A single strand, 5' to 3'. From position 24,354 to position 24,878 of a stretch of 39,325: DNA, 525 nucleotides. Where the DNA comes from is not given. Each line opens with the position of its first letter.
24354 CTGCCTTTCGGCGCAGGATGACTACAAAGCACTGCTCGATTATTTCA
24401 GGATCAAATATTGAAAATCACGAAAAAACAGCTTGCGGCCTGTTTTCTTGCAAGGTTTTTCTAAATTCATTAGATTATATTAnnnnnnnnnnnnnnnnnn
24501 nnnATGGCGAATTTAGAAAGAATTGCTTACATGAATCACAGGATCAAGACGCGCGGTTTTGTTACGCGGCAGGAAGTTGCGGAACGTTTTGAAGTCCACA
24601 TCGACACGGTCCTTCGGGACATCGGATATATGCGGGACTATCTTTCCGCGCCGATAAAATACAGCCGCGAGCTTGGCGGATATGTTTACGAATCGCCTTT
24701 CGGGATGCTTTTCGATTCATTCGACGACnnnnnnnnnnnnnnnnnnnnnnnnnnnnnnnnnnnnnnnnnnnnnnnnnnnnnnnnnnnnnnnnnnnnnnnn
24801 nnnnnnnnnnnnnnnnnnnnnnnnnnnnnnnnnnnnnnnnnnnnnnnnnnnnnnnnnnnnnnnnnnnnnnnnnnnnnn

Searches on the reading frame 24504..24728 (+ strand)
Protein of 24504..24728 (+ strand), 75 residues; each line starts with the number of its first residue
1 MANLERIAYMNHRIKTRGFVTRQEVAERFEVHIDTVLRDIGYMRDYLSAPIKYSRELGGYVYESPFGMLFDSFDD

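Call 83: search_solved_structures(query=window:24504-24728:+, max_evalue=10, show_alignments=5)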
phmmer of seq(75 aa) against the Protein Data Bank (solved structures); distinct sequences matched with E-value up to 10: 7.
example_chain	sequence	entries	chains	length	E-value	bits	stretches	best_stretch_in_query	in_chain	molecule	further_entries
7vyj_A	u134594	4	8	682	0.92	13.2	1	30-57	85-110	GdmN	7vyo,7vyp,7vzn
7vzu_A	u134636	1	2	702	0.97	13.1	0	30-57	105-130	GdmN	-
7vx0_A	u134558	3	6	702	0.98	13.1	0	30-57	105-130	GdmN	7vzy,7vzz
7c9m_A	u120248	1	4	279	1.5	12.5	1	21-68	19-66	D-histidine 2-aminobutanoyltransferase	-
8zx0_A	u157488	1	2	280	1.5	12.5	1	21-68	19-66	D-histidine 2-aminobutanoyltransferase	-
7c9k_A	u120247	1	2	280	1.5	12.5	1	21-68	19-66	D-histidine 2-aminobutanoyltransferase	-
7vzq_A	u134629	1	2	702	1.6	12.4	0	30-57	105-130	GdmN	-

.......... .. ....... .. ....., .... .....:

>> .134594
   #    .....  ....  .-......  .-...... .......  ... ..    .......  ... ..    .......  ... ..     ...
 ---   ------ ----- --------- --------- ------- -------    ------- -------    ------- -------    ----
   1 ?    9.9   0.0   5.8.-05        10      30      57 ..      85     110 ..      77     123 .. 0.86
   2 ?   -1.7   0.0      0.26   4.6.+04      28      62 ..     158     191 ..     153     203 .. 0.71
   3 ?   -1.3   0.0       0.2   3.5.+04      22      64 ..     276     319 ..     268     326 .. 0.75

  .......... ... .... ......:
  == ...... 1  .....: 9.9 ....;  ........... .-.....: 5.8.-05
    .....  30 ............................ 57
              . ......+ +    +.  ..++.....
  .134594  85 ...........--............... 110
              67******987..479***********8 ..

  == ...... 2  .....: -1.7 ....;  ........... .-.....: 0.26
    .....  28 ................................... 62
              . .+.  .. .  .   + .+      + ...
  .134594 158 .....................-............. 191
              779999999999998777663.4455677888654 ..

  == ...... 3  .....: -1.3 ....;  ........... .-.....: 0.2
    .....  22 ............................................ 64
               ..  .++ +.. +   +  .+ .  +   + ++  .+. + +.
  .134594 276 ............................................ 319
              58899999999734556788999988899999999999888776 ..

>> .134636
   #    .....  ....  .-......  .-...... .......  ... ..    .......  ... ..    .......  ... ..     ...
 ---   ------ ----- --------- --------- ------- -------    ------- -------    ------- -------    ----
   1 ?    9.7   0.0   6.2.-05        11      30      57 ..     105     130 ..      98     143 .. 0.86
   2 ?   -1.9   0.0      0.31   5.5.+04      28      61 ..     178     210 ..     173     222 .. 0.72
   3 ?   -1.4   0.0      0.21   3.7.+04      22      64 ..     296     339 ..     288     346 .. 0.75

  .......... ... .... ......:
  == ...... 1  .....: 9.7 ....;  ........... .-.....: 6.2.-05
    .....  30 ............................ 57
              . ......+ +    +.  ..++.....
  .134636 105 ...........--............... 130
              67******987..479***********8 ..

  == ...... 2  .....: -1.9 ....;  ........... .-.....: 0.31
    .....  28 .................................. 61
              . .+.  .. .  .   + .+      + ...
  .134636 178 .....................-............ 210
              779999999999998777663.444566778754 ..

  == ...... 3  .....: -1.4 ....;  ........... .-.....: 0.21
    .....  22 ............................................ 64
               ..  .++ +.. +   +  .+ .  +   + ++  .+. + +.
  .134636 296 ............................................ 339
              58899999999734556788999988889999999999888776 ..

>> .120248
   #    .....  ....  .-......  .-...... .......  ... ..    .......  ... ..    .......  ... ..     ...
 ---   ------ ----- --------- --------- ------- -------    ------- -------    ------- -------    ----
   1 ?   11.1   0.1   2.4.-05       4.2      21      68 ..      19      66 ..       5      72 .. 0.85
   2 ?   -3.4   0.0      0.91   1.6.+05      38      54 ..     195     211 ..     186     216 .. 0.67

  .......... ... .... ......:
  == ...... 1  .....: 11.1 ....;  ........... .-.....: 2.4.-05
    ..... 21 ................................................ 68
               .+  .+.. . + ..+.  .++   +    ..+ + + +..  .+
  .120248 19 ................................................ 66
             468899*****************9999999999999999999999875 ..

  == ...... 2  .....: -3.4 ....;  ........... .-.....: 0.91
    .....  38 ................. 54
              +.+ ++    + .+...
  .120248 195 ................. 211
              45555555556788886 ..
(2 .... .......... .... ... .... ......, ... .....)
